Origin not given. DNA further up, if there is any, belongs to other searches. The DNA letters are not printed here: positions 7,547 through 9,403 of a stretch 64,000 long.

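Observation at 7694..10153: Standalone caspase-like (C14) protease with 500-aa unknown tail, flanked by MITEs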

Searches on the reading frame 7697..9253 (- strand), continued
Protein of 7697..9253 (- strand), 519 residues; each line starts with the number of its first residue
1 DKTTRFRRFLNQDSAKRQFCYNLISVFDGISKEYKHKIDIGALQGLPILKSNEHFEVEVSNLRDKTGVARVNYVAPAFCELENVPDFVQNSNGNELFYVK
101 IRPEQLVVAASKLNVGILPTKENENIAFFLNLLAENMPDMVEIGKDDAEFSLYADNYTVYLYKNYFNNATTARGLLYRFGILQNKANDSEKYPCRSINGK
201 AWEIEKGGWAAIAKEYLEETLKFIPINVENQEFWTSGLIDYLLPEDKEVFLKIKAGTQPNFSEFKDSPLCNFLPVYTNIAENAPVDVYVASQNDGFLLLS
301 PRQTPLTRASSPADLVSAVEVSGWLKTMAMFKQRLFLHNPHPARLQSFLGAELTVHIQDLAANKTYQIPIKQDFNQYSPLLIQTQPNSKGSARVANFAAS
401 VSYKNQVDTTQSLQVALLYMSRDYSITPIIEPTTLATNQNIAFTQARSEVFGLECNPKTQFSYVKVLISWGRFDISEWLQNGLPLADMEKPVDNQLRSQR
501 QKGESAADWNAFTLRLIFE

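Call 74: find_encoding_contigs(protein=P0134, flank=7000, max_places=1)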
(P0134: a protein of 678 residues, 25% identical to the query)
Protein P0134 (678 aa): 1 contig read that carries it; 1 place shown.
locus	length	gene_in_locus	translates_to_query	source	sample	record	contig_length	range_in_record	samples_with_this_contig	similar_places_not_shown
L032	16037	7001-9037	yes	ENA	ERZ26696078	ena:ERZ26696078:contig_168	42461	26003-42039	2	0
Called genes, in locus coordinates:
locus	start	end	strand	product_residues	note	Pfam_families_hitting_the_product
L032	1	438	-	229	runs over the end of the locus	-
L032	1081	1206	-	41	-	-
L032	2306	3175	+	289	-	-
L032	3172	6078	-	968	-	PF13181:TPR_8 (faint), PF13424:TPR_12 (faint), PF00515:TPR_1 (faint), PF07719:TPR_2 (faint), PF12770:CHAT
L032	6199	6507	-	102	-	PF18911:PKD_4, PF00801:PKD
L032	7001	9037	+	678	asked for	PF00656:Peptidase_C14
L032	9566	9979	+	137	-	-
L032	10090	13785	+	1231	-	PF07495:Y_Y_Y (faint), PF00801:PKD, PF18911:PKD_4, PF13860:FlgD_ig (faint), PF18911:PKD_4, PF00801:PKD, PF13585:CHU_C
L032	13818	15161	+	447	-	PF12770:CHAT (faint), PF13715:CarbopepD_reg_2 (faint)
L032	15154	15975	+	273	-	PF13620:CarboxypepD_reg (weak)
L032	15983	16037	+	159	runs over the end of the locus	?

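Call 75: find_encoding_contigs(protein=P0125, flank=7000, max_places=1)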
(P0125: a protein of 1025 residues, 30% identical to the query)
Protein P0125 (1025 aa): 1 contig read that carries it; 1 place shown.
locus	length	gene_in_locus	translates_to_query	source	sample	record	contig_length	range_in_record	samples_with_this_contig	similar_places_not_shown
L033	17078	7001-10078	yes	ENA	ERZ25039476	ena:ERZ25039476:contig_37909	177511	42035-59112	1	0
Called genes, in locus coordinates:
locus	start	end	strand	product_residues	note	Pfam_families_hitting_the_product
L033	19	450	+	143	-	PF02367:TsaE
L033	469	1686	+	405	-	PF05222:AlaDh_PNT_N, PF01262:AlaDh_PNT_C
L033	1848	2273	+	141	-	PF00072:Response_reg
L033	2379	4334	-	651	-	PF13145:Rotamase_2, PF13616:Rotamase_3, PF00639:Rotamase, PF13616:Rotamase_3, PF00639:Rotamase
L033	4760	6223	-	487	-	PF11638:DnaA_N, PF00308:Bac_DnaA, PF01695:IstB_IS21, PF08299:Bac_DnaA_C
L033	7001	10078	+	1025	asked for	PF00656:Peptidase_C14, PF05057:DUF676 (faint), PF24096:DUF7379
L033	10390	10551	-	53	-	-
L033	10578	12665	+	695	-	PF05649:Peptidase_M13_N, PF01431:Peptidase_M13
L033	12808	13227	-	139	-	PF01047:MarR (weak)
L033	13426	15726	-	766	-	PF18934:DUF5682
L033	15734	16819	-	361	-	PF07728:AAA_5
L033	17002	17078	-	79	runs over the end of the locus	-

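Call 76: find_encoding_contigs(protein=P0137, flank=7000, max_places=1)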
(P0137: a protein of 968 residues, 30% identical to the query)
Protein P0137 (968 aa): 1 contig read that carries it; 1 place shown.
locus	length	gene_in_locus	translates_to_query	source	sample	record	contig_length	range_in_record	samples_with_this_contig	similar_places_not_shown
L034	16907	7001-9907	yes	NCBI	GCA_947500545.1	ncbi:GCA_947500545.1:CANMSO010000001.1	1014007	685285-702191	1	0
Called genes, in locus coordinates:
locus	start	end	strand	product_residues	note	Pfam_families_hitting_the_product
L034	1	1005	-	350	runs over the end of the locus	PF00195:Chal_sti_synt_N, PF08392:FAE1_CUT1_RppA, PF08545:ACP_syn_III (weak), PF02797:Chal_sti_synt_C, PF08541:ACP_syn_III_C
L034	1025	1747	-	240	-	PF13489:Methyltransf_23 (weak), PF13679:Methyltransf_32 (weak), PF13847:Methyltransf_31, PF08241:Methyltransf_11, PF08242:Methyltransf_12, PF13649:Methyltransf_25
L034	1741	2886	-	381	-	PF00890:FAD_binding_2 (weak), PF01134:GIDA (faint), PF01266:DAO, PF01494:FAD_binding_3, PF04820:Trp_halogenase (weak), PF05834:Lycopene_cycl (weak), PF07992:Pyr_redox_2 (weak), PF13450:NAD_binding_8 (weak), +3 more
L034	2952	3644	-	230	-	PF13441:Gly-zipper_YMGG, PF05433:Rick_17kDa_Anti (weak), PF13488:Gly-zipper_Omp, PF00691:OmpA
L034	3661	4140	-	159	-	-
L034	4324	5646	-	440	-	PF11700:ATG22, PF07690:MFS_1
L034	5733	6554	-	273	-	PF01435:Peptidase_M48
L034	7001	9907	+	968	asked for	PF00656:Peptidase_C14, PF13472:Lipase_GDSL_2 (weak)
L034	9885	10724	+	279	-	PF26164:Bact_GSDM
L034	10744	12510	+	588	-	-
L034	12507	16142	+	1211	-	PF20703:nSTAND1, PF25173:Beta-prop_WDR3_1st, PF24817:WD40_WDHD1_1st, PF25172:Beta-prop_WDR3_2nd, PF25175:Beta-prop_WDR5, PF24105:Beta-prop_CAF1B_HIR1, PF23381:Beta-prop_IFT122_1st, PF24814:WD40_Prp19, +15 more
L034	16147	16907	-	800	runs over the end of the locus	PF13802:Gal_mutarotas_2, PF01055:Glyco_hydro_31_2nd, PF21365:Glyco_hydro_31_3rd, PF17137:DUF5110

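Call 84: search_dna_similar(query=window:7697-9253:-, collection=phages, mode=protein, max_evalue=0.001, max_rows=10)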
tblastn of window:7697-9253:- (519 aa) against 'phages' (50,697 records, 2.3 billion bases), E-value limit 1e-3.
No match.

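Call 87: search_protein_families(library=ncbifam, alignment_id=A5, max_evalue=0.01)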
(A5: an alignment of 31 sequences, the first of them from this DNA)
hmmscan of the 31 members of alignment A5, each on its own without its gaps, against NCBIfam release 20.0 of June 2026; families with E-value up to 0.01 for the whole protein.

A. member 1, seq(519 aa): 0 families

B. families by the number of members that match (of 31 scanned): 0 families
